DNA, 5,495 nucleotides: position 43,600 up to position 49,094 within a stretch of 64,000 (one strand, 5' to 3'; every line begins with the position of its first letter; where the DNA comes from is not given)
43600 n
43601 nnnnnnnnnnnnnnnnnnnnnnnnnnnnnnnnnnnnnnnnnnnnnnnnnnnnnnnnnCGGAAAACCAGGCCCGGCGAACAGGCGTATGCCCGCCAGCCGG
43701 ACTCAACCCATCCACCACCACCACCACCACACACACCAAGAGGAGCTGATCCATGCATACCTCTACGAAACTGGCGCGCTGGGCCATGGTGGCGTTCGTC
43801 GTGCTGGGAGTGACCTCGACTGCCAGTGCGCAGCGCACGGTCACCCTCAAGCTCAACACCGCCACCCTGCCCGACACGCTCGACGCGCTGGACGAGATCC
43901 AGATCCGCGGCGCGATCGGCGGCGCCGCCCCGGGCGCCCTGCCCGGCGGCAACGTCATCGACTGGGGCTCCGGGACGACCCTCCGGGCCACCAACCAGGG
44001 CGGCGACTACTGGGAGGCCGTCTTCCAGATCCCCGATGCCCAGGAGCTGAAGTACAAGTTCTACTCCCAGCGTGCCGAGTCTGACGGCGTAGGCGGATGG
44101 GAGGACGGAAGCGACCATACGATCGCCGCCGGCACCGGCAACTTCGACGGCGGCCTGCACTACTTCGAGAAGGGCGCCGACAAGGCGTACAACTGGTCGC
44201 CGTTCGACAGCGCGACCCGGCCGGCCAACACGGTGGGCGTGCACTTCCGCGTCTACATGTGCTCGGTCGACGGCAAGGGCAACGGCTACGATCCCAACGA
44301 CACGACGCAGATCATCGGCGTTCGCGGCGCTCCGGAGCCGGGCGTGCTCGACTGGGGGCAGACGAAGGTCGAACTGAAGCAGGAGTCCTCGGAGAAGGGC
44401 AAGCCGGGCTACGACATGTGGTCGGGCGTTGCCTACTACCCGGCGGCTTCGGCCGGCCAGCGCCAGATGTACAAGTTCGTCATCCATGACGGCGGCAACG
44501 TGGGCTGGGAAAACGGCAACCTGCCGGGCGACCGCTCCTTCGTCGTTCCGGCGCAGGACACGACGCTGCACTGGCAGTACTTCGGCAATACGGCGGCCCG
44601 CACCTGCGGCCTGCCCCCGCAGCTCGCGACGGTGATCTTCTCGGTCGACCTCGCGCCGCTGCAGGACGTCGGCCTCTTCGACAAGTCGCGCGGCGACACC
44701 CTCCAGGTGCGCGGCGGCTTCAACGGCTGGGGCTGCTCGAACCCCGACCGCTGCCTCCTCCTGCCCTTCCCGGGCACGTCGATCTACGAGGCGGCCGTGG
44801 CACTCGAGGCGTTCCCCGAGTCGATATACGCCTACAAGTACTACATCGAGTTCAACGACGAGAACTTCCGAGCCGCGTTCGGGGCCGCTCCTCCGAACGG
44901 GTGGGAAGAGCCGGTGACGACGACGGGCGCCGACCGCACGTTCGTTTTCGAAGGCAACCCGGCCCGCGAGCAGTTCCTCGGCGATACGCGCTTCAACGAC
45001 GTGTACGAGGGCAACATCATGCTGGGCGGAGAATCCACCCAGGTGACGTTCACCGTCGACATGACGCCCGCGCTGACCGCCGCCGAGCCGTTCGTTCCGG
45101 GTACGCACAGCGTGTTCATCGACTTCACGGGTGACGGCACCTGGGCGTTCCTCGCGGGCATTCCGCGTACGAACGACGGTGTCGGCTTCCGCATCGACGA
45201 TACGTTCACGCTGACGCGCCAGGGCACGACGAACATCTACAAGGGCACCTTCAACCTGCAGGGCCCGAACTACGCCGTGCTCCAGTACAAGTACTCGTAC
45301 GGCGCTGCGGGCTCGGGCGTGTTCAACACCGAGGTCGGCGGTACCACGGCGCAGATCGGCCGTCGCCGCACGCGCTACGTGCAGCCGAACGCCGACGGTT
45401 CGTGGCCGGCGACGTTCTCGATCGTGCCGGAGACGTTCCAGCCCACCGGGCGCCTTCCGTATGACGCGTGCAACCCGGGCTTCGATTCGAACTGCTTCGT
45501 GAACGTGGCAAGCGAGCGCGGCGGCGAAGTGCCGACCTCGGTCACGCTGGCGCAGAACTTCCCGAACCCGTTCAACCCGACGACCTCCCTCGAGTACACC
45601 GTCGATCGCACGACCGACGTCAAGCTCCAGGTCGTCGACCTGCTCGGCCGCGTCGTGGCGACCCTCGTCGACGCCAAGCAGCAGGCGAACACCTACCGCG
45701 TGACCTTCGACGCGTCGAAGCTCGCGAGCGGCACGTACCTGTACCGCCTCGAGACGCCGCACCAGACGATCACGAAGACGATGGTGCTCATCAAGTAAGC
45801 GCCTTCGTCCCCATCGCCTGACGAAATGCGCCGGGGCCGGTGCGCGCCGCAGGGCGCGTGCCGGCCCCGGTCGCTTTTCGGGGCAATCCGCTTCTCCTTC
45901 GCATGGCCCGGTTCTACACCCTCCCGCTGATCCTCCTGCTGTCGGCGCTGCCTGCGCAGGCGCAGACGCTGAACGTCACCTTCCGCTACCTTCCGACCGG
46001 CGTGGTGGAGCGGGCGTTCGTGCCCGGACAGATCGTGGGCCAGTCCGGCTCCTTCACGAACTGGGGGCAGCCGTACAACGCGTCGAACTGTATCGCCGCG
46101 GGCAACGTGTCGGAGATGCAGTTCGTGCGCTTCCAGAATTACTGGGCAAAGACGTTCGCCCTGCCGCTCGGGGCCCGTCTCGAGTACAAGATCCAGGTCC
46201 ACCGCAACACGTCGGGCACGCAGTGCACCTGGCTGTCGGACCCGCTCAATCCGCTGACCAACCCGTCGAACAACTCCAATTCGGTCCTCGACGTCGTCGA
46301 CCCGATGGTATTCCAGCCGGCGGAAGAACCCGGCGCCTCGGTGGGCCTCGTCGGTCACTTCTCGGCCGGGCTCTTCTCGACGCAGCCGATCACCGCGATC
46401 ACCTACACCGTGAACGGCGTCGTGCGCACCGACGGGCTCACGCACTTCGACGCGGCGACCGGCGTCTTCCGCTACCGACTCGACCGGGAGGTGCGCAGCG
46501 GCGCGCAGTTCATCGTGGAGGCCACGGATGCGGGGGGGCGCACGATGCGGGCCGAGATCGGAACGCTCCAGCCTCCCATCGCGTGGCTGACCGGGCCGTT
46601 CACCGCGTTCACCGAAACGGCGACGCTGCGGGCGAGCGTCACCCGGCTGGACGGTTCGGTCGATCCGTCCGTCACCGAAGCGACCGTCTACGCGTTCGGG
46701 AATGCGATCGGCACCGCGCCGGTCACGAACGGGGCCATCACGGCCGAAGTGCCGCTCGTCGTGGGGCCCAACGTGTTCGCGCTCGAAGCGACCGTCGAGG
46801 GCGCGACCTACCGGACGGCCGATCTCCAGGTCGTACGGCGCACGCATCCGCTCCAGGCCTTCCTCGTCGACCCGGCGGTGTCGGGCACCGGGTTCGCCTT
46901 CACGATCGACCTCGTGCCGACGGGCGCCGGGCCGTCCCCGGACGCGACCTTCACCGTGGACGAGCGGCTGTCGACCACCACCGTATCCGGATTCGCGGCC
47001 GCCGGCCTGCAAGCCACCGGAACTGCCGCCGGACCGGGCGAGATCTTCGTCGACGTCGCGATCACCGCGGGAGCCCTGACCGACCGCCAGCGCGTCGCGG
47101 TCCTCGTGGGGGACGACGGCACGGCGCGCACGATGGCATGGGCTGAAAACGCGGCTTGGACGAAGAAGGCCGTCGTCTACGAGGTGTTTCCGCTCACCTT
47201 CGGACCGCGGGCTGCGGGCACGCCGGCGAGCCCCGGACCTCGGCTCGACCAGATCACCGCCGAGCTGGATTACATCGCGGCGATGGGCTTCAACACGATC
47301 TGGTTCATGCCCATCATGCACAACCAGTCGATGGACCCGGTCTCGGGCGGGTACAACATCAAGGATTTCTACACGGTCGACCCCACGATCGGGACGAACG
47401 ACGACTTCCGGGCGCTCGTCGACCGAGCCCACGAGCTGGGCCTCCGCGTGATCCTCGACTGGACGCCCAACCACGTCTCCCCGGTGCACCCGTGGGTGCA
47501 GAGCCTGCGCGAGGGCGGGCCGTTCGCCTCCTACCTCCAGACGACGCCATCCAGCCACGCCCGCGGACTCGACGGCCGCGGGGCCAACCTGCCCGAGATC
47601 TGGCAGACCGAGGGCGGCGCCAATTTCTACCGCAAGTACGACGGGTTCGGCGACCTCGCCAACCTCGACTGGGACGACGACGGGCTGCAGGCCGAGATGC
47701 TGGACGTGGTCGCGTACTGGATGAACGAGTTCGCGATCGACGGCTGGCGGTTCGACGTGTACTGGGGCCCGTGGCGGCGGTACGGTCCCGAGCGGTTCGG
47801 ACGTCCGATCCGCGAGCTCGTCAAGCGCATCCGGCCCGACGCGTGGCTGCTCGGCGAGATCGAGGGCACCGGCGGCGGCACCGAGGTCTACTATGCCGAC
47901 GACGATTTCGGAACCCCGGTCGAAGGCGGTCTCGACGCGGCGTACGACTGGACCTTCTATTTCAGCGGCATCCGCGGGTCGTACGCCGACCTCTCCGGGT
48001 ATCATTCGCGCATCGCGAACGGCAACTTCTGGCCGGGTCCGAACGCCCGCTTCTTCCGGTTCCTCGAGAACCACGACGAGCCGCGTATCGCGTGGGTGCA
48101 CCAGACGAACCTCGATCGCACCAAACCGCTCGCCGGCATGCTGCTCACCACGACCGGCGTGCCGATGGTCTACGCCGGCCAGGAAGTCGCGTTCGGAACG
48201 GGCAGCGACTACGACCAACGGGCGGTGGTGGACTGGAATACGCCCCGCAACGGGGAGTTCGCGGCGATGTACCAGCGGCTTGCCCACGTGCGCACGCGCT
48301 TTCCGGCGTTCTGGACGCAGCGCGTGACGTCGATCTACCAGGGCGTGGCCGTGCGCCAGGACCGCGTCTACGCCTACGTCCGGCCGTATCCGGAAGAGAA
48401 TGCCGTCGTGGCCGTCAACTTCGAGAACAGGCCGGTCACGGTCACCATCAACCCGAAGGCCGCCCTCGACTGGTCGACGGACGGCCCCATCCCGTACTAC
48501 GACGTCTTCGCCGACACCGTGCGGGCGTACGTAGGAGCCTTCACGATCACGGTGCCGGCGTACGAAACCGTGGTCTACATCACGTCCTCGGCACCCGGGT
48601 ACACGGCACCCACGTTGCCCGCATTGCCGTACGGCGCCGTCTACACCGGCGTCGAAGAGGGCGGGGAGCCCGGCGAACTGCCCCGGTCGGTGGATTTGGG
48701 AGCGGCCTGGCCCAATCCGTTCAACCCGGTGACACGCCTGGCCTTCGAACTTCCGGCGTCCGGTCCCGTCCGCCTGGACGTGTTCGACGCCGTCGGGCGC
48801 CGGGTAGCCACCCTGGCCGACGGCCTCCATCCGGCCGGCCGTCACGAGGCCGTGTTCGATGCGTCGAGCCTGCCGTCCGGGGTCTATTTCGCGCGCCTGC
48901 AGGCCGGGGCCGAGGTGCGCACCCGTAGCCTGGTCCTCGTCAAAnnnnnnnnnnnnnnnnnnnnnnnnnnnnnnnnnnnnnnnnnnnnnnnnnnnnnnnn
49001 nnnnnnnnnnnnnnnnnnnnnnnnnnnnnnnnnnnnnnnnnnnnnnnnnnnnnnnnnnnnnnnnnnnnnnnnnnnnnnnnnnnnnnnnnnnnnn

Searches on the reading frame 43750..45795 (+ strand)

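Call 72: search_protein_families(library=pfam, proteins=[window:43750-45795:+], max_evalue=0.00001)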
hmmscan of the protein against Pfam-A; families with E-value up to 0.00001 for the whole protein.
window:43750-45795:+ (682 aa): 2 families
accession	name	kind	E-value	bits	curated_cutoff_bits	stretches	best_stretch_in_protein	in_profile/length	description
PF18962.6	Por_Secre_tail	-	1.2e-09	38.7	27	1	604-679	2-74/75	Secretion system C-terminal sorting domain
PF00686.25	CBM_20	-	2e-08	34.4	23.3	0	75-128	35-88/97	Starch binding domain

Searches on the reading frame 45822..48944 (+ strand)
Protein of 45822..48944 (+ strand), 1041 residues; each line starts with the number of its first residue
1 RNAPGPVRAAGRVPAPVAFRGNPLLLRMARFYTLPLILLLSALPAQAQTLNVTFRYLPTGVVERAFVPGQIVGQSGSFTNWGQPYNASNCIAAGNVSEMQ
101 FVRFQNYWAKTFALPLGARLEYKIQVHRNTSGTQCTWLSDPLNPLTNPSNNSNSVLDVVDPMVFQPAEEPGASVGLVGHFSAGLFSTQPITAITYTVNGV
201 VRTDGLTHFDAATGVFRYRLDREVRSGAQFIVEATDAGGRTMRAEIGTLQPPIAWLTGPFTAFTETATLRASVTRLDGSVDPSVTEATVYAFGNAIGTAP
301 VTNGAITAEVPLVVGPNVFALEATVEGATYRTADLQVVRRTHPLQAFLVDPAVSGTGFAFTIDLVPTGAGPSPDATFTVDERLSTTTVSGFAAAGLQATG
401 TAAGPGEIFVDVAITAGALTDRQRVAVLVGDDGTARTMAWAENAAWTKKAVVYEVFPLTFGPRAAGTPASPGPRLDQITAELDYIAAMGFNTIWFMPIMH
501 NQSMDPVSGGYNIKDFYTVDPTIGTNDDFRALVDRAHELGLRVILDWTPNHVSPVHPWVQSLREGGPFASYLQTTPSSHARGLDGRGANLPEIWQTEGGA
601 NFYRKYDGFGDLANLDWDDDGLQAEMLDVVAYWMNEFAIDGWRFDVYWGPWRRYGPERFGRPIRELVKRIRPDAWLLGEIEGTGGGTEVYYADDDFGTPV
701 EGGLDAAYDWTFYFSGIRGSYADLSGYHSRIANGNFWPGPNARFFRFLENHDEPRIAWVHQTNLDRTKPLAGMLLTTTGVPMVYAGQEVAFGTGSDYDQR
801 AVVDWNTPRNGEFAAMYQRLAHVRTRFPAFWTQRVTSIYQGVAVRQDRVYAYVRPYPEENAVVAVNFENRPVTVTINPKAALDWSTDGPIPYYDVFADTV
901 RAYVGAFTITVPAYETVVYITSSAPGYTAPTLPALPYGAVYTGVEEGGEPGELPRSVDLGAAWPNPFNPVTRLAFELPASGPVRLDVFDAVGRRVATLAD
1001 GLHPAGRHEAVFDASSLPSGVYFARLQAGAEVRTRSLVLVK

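Call 72: search_protein_families(library=pfam, proteins=[window:45822-48944:+], max_evalue=0.00001)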
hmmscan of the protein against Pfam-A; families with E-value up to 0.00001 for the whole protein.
window:45822-48944:+ (1041 aa): 1 family
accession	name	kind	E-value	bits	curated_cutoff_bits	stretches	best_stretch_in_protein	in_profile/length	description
PF00128.31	Alpha-amylase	-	2e-42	146.4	22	1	475-833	18-392/446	Alpha amylase, catalytic domain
